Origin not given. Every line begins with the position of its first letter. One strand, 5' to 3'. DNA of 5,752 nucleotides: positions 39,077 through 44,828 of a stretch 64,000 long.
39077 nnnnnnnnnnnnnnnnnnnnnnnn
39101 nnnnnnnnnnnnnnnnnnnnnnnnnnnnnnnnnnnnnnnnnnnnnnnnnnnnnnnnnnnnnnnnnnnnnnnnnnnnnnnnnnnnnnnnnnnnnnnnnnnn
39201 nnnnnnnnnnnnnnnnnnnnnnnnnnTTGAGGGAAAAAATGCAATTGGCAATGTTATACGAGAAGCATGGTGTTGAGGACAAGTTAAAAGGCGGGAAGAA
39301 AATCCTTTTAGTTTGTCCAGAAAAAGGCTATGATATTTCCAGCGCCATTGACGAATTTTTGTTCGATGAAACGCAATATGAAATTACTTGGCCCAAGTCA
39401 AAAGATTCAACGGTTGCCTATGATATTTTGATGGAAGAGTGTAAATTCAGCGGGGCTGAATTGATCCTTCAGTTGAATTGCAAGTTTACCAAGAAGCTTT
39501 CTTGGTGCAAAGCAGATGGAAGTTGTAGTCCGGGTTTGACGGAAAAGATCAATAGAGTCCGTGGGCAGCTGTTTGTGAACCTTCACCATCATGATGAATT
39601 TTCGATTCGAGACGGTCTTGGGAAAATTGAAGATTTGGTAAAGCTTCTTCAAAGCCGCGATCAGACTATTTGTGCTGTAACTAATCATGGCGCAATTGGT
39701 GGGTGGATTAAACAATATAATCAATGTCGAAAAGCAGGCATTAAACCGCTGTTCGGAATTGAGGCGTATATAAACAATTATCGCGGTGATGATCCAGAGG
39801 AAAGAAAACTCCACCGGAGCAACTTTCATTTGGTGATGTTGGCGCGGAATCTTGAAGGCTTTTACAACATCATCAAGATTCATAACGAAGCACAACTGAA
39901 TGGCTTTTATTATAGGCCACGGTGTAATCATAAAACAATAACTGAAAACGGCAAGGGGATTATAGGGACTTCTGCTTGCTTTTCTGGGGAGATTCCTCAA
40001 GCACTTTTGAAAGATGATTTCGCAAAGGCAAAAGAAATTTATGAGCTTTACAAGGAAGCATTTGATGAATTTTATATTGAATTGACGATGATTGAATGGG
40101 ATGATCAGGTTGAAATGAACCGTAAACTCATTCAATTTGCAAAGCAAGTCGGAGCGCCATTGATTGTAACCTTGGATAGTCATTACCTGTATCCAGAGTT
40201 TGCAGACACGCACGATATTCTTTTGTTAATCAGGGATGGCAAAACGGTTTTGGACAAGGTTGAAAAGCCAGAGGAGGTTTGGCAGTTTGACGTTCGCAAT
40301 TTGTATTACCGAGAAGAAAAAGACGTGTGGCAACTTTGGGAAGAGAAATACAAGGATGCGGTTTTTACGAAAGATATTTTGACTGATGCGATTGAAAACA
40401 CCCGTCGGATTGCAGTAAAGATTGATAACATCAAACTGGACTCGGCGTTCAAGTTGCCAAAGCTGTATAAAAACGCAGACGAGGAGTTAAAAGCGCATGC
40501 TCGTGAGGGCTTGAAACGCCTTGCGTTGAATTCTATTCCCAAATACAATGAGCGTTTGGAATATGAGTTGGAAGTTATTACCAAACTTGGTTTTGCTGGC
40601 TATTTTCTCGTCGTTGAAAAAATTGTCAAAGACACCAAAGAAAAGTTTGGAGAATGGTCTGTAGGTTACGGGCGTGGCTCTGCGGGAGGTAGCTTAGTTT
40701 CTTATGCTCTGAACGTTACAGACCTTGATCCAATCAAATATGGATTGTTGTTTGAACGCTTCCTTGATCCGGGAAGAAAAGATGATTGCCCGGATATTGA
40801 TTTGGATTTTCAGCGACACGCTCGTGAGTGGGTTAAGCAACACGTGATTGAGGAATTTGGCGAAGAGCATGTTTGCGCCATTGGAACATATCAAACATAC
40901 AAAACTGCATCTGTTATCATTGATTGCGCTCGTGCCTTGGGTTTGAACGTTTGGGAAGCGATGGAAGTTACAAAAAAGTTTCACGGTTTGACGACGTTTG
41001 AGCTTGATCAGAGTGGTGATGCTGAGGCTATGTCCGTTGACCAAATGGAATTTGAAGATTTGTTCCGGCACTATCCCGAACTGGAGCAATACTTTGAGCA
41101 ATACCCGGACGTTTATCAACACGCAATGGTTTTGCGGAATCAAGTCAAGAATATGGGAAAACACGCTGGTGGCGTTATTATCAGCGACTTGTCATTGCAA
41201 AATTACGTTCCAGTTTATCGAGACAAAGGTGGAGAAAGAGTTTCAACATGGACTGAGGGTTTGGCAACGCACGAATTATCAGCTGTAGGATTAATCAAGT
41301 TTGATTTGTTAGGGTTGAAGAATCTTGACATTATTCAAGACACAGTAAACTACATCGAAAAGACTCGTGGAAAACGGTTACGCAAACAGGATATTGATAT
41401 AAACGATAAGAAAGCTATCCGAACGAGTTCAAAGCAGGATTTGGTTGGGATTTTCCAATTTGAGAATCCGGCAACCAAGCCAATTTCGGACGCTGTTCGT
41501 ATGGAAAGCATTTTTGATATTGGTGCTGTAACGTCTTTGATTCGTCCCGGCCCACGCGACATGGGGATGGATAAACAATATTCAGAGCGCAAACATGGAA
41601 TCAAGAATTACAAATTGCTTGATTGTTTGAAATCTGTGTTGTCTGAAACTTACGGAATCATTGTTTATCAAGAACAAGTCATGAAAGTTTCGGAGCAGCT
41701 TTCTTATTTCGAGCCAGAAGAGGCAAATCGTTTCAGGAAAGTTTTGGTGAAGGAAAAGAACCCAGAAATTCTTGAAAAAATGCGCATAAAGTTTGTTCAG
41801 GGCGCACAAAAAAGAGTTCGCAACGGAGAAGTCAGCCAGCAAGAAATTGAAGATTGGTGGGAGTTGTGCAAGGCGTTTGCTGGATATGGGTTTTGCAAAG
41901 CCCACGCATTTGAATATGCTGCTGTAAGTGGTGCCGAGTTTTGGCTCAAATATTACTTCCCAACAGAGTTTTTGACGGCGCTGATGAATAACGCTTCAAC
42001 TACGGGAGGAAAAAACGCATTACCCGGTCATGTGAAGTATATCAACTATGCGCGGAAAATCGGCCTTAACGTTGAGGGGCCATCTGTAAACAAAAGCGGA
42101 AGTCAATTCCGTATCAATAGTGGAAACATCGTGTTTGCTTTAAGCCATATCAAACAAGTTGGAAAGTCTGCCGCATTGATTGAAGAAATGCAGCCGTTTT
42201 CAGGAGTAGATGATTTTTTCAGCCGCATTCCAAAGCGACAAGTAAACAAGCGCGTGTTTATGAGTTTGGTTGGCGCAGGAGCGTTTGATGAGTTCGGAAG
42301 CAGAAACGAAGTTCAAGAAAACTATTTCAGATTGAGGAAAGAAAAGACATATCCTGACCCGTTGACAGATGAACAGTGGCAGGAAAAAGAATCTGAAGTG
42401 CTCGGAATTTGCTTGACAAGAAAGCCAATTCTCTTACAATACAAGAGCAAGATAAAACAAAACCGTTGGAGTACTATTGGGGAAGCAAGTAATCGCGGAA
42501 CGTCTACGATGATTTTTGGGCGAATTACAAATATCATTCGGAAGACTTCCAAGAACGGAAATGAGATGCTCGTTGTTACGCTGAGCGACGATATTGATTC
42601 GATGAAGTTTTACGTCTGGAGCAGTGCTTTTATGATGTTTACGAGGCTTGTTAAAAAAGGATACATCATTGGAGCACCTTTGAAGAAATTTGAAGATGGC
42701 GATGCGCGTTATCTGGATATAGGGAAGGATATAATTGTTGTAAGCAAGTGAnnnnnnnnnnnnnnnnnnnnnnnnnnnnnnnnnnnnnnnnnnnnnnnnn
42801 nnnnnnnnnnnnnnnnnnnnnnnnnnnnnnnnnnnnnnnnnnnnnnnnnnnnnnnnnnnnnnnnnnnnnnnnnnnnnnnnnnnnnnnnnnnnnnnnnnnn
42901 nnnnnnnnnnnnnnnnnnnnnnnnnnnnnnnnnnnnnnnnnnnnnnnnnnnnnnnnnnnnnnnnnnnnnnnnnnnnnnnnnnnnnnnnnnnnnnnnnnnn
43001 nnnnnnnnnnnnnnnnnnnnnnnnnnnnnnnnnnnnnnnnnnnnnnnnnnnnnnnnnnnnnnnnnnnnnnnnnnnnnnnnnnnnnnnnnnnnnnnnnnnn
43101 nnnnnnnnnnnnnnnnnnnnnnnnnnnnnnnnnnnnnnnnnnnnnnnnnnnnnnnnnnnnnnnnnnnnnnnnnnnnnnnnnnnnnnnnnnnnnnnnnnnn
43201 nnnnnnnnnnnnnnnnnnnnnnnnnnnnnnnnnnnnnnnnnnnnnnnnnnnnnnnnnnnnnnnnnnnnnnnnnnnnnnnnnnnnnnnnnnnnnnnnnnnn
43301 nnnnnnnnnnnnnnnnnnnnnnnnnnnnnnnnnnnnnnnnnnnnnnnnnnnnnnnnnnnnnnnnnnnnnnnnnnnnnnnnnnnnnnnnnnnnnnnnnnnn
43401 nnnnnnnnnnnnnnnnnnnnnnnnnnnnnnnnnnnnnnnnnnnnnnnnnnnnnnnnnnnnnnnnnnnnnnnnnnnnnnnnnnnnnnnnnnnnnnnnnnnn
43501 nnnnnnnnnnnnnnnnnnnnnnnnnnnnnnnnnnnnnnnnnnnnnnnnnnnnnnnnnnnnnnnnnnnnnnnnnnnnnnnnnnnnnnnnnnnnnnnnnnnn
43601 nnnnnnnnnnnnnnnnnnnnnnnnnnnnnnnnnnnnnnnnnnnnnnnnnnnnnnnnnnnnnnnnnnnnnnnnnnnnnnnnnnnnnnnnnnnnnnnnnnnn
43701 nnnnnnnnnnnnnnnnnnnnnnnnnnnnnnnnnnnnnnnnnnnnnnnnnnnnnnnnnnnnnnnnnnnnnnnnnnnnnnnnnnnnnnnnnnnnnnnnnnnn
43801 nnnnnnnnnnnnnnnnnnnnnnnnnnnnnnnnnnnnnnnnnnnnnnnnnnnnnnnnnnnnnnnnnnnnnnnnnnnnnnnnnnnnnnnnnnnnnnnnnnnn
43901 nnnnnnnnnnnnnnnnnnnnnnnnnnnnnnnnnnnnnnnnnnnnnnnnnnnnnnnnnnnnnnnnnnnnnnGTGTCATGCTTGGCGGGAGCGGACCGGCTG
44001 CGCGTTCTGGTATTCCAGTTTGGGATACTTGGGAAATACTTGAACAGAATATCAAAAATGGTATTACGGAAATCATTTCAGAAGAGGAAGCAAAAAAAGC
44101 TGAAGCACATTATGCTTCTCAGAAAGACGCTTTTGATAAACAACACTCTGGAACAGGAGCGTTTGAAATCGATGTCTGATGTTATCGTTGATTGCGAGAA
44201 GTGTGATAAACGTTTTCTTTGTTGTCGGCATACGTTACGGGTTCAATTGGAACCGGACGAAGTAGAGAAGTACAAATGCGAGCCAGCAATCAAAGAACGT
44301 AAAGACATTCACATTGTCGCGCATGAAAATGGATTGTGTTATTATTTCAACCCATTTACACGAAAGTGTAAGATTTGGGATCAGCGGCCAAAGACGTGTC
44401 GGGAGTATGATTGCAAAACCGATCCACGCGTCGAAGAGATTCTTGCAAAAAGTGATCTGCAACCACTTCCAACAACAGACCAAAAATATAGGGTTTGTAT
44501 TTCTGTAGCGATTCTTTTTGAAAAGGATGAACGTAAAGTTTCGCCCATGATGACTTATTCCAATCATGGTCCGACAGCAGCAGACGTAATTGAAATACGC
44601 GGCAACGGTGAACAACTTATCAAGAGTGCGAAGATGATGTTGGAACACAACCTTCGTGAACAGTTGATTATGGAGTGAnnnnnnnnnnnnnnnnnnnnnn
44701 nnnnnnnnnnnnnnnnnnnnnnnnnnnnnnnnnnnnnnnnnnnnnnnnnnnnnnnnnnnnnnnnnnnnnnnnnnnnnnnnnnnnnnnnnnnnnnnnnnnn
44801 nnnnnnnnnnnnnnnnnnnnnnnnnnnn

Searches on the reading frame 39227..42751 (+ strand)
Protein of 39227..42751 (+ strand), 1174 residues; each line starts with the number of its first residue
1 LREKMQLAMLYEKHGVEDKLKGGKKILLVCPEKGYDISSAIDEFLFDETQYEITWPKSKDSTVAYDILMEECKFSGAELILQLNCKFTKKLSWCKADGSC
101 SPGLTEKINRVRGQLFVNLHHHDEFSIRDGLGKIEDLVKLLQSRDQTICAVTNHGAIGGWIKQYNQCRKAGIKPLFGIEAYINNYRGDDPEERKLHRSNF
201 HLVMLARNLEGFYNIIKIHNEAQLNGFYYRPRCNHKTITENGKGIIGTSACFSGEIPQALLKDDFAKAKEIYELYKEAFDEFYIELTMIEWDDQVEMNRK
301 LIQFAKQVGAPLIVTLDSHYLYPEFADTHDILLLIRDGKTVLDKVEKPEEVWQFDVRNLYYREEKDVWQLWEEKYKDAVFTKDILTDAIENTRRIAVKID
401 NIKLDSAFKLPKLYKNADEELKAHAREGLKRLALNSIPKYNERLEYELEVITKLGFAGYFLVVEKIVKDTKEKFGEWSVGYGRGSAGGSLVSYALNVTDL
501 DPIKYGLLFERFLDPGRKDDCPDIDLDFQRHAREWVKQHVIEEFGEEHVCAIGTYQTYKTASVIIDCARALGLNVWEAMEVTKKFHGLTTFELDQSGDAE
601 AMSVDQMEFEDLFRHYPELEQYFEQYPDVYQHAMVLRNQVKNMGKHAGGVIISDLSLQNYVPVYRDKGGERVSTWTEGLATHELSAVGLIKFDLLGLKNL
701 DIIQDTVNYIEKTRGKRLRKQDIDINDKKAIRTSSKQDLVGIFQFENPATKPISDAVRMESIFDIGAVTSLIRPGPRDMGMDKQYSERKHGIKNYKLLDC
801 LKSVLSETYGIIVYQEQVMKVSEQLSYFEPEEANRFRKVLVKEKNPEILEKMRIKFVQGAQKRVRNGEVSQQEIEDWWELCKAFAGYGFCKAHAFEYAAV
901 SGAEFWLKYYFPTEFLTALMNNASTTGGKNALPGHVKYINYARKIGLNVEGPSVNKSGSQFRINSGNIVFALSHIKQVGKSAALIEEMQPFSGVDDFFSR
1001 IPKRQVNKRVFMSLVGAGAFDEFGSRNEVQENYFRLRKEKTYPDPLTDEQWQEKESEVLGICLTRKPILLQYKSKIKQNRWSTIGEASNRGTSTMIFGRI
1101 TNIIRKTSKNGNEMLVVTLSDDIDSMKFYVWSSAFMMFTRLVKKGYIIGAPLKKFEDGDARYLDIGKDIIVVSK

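Call 21: search_protein_families(library=pfam, proteins=[window:39227-42751:+], max_evalue=0.01)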
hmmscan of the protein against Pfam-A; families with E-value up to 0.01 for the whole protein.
window:39227-42751:+ (1174 aa): 5 families
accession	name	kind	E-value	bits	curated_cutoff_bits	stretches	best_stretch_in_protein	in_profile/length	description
PF07733.18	DNA_pol3_alpha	-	7.1e-65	219.6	23.9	1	420-696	2-260/260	Bacterial DNA polymerase III alpha NTPase domain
PF17657.6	DNA_pol3_finger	-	2.3e-40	138.1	22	1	699-862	1-164/166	Bacterial DNA polymerase III alpha subunit finger domain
PF02811.25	PHP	-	2.1e-36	126.2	26.4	1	119-286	2-161/164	PHP domain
PF14579.12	HHH_6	-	6.4e-18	65.2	25.6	1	946-1026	1-87/90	Helix-hairpin-helix motif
PF01336.31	tRNA_anti-codon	-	0.007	16.7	27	0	1096-1149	3-52/75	OB-fold nucleic acid binding domain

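Call 22: search_protein_families(library=phrogs, proteins=[window:39227-42751:+], max_evalue=0.001)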
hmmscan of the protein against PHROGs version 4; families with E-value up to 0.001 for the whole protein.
window:39227-42751:+ (1174 aa): 9 families
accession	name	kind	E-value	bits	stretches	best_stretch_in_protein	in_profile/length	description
phrog_405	-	DNA, RNA and nucleotide metabolism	2.3e-263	878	1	100-1145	28-1054/1190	DNA polymerase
phrog_11165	-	DNA, RNA and nucleotide metabolism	7.1e-105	352.7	1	437-983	37-568/782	DNA polymerase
phrog_12219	-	DNA, RNA and nucleotide metabolism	2.2e-71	242.3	1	522-1040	2-540/823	DNA polymerase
phrog_7513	-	unknown function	2.7e-64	218.7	2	115-415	10-315/461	-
phrog_21652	-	DNA, RNA and nucleotide metabolism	8.8e-61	206.9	1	485-861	36-429/476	DNA polymerase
phrog_13169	-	DNA, RNA and nucleotide metabolism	1.2e-30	107.9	1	123-524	10-420/463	DNA polymerase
phrog_4335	-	unknown function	2.1e-09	38.1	1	866-971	10-109/421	-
phrog_20695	-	DNA, RNA and nucleotide metabolism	1e-08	35.5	1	940-1034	44-143/440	DNA binding protein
phrog_11127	-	DNA, RNA and nucleotide metabolism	0.0003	21.8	1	390-513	57-170/171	DNA polymerase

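Call 82: find_related_loci(query=window:39227-42748:+, collection=viral_contigs, flank=10000)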
Query window:39227-42748:+ (1174 aa) in viral_contigs; peptide patterns used: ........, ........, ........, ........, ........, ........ (x = any residue, [..] = any of these).
3 stretches matched a pattern, but none encodes a relative of the query by tblastn (E <= 1e-3).

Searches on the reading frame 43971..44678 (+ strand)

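Call 78: search_protein_families(library=pfam, proteins=[window:43971-44678:+], max_evalue=0.01)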
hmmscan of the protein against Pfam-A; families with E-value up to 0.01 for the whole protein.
window:43971-44678:+ (235 aa): 2 families
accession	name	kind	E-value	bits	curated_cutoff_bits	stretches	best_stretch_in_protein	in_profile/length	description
PF03692.20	CxxCxxCC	-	1.4e-06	29.4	23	1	75-149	2-72/85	Putative zinc- or iron-chelating domain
PF00858.29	ASC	-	0.0043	16.6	23.6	1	48-141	130-184/455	Amiloride-sensitive sodium channel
